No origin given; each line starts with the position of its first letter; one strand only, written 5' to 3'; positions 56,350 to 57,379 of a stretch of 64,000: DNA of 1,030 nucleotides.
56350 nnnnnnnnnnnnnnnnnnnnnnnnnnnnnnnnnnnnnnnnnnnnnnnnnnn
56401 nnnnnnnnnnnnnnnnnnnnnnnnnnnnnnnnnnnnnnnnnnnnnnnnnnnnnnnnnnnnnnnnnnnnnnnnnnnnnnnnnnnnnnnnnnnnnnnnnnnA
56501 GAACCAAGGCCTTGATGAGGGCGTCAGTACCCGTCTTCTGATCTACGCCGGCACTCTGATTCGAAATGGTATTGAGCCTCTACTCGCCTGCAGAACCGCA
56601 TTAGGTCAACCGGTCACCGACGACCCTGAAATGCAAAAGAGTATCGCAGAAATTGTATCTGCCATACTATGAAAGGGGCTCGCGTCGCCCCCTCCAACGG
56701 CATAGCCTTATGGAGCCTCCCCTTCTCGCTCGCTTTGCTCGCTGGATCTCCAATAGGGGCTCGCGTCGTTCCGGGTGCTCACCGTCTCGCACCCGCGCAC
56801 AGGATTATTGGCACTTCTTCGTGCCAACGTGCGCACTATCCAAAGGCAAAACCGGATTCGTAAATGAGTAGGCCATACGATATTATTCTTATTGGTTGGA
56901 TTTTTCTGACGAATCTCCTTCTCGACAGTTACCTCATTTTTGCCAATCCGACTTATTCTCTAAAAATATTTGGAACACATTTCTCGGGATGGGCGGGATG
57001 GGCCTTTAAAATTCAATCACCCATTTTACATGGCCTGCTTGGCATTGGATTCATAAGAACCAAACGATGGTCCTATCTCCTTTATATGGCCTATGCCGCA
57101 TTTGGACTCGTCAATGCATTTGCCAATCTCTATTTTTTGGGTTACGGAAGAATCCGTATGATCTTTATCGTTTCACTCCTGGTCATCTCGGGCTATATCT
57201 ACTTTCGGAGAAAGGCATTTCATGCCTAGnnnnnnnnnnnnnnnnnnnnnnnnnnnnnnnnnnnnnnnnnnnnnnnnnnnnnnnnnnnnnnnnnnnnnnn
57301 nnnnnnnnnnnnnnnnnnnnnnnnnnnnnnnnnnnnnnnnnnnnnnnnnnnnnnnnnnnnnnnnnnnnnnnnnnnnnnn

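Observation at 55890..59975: Orphan CbbQ/NorQ-type AAA+ ATPase locus: ATPase, structured insert, coupled membrane protein, 917-aa NorD/CbbO-like VWA protein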

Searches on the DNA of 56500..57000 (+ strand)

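Call 7: search_rna_families(source=window, start=56500, end=57000, threshold=evalue, max_evalue=10)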
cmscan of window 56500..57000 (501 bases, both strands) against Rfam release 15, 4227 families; matches with E-value up to 10: 1.
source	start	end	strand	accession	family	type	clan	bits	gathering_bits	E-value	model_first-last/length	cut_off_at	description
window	56505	56569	+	RF02133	HOXB13-AS1_2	Gene; lncRNA;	-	10.6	40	7.6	1-81/81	no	HOXB13 antisense RNA 1 conserved region 2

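Call 106: search_dna_similar(query=window:56660-56870:+, collection=plasmids, mode=distant, max_evalue=0.001, max_rows=15)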
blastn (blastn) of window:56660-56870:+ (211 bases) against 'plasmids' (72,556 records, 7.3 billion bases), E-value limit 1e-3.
No match.

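Call 107: build_rna_model(alignment_id=A7, structure=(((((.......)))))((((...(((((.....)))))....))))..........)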
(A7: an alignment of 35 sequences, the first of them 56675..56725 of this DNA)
Model R1 built from alignment A7 (35 sequences, 57 columns); structure: as given.
model positions 50; base pairs 14; branch points 1; effective number of sequences 3.04; information 1.107 bits per position. Calibrated on 0.2 Mb of random sequence (short: E-values are rough).
structure used (alignment columns):
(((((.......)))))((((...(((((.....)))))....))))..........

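Call 108: search_with_rna_model(model_id=R1, sources=[window, L003, L004, L005, L006, L007, L008, L010, L011, L012, L013, L014, L015, L016, L017, L018, L019, L020, L021, L022], max_evalue=1, show_alignments=2)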
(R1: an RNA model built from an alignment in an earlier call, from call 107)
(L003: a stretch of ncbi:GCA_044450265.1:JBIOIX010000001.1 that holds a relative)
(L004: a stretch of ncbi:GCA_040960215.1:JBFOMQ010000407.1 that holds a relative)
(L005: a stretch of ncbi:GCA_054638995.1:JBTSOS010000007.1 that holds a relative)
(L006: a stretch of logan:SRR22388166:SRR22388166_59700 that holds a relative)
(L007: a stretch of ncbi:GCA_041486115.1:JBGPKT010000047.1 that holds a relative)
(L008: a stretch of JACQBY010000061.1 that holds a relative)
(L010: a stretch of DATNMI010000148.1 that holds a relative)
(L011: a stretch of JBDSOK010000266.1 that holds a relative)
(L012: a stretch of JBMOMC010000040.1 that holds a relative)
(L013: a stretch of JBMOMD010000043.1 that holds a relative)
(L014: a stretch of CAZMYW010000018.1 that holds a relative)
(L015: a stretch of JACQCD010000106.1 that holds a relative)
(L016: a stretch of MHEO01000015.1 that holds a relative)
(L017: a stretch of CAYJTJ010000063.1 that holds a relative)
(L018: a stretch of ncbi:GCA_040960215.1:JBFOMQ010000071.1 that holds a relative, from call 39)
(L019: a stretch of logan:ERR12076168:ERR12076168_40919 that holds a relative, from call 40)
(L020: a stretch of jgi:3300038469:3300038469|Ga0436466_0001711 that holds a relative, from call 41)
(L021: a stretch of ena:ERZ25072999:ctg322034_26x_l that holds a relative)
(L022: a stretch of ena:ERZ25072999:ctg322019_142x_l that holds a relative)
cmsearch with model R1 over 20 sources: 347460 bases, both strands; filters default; matches with E-value up to 1: 2.
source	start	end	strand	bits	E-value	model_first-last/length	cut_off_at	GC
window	56675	56725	+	71.2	1.1e-11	1-50/50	no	0.69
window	56756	56786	+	16.2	0.73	1-50/50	no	0.74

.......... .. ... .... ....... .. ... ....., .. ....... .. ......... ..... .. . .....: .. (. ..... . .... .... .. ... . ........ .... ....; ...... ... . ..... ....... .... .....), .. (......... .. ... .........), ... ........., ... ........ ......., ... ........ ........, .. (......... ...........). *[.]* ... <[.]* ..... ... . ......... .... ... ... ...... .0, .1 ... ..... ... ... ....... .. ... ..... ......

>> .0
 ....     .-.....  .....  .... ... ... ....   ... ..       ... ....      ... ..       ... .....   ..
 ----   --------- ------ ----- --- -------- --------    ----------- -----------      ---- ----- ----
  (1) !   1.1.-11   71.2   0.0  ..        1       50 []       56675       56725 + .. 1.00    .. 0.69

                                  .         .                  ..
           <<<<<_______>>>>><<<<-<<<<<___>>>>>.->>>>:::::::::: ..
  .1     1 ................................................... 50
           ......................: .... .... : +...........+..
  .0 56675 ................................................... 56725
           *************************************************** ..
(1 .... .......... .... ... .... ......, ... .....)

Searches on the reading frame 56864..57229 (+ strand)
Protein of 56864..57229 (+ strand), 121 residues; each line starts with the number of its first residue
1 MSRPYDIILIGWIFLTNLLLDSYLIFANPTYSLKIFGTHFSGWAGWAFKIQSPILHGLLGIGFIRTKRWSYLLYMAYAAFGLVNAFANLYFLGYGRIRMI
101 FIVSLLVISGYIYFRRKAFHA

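Call 3: search_protein_families(library=pfam, proteins=[window:56864-57229:+], max_evalue=0.01)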
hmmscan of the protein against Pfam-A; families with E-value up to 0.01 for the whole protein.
window:56864-57229:+ (121 aa): 0 families

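Call 4: search_protein_families(library=ncbifam, proteins=[window:56864-57229:+], max_evalue=0.01)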
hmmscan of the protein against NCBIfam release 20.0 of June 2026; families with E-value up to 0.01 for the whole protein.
window:56864-57229:+ (121 aa): 0 families

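Call 38: find_homologous_proteins(query=window:56864-57229:+, max_evalue=0.001)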
Query window:56864-57229:+ (121 aa): 54 proteins with E <= 0.001 among 59 candidates.
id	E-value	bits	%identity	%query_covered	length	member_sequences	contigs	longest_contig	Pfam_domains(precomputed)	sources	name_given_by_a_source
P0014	1.2e-64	234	100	91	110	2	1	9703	-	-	-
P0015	3.4e-61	223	84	100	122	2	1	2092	-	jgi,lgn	jgi:hypothetical protein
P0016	8.8e-58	212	79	100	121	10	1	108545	-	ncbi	ncbi:MAG: hypothetical protein ACHQYP_00130 [Nitrospiria bacterium]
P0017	7.9e-56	206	77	100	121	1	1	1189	-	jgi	jgi:hypothetical protein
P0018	1.2e-55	205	77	100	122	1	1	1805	-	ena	-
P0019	5.3e-54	200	74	100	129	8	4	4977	-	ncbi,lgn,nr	ncbi:MAG: hypothetical protein HY036_09025 [Nitrospirae bacterium]|nr:hypothetical protein [Nitrospi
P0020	5.5e-53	197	73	100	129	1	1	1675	-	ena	-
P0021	7.4e-51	190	72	100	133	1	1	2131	-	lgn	-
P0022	5.9e-47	177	67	100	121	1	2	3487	-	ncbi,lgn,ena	-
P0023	3.8e-42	162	68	98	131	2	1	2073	-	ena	-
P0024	1.0e-40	157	68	96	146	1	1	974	-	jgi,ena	-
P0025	2.7e-40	156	65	98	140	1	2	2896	-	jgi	jgi:hypothetical protein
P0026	1.3e-39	153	64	98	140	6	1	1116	-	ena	-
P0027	1.4e-39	153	64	98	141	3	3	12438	-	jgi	jgi:hypothetical protein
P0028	2.2e-39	153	64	98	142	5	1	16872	-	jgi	jgi:hypothetical protein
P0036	4.9e-38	148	62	98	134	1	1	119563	-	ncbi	-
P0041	9.0e-38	147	61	96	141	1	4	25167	-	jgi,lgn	jgi:hypothetical protein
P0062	3.3e-34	136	60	94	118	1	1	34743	-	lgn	-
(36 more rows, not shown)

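Call 39: find_encoding_contigs(protein=P0036, flank=10000, max_places=1)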
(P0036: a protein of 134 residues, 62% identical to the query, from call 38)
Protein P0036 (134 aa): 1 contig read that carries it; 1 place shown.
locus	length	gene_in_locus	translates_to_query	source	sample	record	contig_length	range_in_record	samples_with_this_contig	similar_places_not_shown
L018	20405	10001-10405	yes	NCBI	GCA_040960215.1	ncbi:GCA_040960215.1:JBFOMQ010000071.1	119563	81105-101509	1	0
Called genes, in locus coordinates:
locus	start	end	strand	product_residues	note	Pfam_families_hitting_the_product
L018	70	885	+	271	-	PF07728:AAA_5, PF08406:CbbQ_C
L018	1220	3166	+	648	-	PF07715:Plug, PF00593:TonB_dep_Rec_b-barrel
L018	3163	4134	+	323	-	PF04392:ABC_sub_bind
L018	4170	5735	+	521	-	PF00672:HAMP (faint), PF00512:HisKA, PF02518:HATPase_c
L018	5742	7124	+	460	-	PF00072:Response_reg, PF00158:Sigma54_activat, PF01078:Mg_chelatase (faint), PF14532:Sigma54_activ_2, PF00004:AAA (weak), PF07728:AAA_5 (weak), PF25601:AAA_lid_14, PF02954:HTH_8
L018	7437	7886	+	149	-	PF00072:Response_reg (weak)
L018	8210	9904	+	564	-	-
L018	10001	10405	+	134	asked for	-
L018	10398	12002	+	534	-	PF02366:PMT, PF02516:STT3 (weak), PF13231:PMT_2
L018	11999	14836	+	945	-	PF00092:VWA (weak)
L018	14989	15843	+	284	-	PF01513:NAD_kinase, PF20143:NAD_kinase_C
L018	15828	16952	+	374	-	PF07494:Reg_prop (faint)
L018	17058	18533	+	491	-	PF01946:Thi4 (weak), PF00890:FAD_binding_2 (weak), PF01134:GIDA (weak), PF07992:Pyr_redox_2, PF12831:FAD_oxidored, PF13450:NAD_binding_8 (weak), PF13738:Pyr_redox_3 (faint)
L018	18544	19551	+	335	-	PF03453:MoeA_N, PF00994:MoCF_biosynth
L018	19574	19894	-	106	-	PF07238:PilZ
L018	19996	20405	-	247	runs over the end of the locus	PF20245:DUF6600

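Call 40: find_encoding_contigs(protein=P0062, flank=10000, max_places=1)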
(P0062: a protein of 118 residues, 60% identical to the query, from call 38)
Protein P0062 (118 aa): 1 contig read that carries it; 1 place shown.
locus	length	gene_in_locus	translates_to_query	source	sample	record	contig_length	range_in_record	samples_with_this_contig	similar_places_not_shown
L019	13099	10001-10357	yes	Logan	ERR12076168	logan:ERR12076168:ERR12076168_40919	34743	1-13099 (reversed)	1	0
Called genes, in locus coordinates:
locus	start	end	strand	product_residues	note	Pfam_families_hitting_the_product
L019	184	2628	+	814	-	PF00672:HAMP, PF00989:PAS, PF08448:PAS_4, PF12860:PAS_7 (faint), PF13426:PAS_9, PF00990:GGDEF, PF00563:EAL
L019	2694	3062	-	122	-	PF07238:PilZ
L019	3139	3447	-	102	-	PF06155:GBBH-like_N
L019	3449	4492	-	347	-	PF00762:Ferrochelatase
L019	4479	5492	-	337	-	PF14870:PSII_BNR (faint), PF15902:Sortilin-Vps10 (faint), PF02012:BNR (faint)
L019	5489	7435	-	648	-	PF10647:Gmad1 (faint), PF07494:Reg_prop (faint), PF15902:Sortilin-Vps10 (faint), PF14870:PSII_BNR, PF25852:DUF6242_C (weak)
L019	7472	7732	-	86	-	-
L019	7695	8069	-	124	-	-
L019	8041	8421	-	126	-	PF07719:TPR_2 (faint)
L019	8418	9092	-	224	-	PF11866:DUF3386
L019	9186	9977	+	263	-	PF07728:AAA_5, PF08406:CbbQ_C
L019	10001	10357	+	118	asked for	-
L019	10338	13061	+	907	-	PF00092:VWA (weak), PF11775:CobT_C (weak)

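Call 41: find_encoding_contigs(protein=P0041, flank=10000, max_places=1)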
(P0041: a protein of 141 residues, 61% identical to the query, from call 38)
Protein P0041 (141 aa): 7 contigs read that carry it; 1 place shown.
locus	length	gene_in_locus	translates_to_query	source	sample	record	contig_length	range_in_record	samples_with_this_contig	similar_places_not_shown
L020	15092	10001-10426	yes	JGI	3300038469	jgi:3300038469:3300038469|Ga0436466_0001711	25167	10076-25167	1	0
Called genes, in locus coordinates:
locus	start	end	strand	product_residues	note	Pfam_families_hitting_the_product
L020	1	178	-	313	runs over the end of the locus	PF03668:RapZ-like_N, PF22740:PapZ_C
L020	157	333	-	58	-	-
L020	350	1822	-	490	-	PF00309:Sigma54_AID, PF04963:Sigma54_CBD, PF04552:Sigma54_DBD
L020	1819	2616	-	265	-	PF00005:ABC_tran, PF13304:AAA_21 (faint)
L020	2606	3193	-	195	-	PF03968:LptD_N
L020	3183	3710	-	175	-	PF06835:LptC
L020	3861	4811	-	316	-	PF13191:AAA_16 (faint), PF13167:GTP-bdg_N, PF01926:MMR_HSR1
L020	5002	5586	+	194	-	-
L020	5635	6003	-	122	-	PF07719:TPR_2 (faint), PF13181:TPR_8 (faint)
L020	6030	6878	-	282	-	PF01842:ACT, PF00551:Formyl_trans_N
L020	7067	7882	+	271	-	PF07728:AAA_5, PF08406:CbbQ_C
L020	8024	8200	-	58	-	-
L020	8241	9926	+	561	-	-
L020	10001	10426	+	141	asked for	-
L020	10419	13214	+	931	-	PF00092:VWA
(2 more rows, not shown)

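Call 85: search_protein_families(library=padloc, proteins=[window:56864-57229:+], max_evalue=0.01)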
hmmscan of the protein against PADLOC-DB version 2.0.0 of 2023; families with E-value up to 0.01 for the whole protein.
window:56864-57229:+ (121 aa): 0 families

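Call 87: search_protein_families(library=pfam, proteins=[L018:10398-12002:+], max_evalue=1)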
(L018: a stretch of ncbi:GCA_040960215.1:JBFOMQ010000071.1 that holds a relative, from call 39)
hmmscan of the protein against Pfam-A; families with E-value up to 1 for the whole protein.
L018:10398-12002:+ (534 aa): 4 families
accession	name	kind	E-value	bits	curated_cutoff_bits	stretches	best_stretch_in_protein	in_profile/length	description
PF13231.12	PMT_2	-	9.8e-13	49.1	26.1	1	79-218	3-136/160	Dolichyl-phosphate-mannose-protein mannosyltransferase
PF02366.24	PMT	-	1.9e-08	34.6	22.7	1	51-213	33-200/245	Dolichyl-phosphate-mannose-protein mannosyltransferase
PF02516.20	STT3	-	5.8e-06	26.5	24.5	1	73-206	66-202/405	Oligosaccharyl transferase STT3, N-terminal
PF03901.23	Glyco_transf_22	-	0.0022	17.7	23.8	2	72-213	50-193/414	Alg9-like mannosyltransferase family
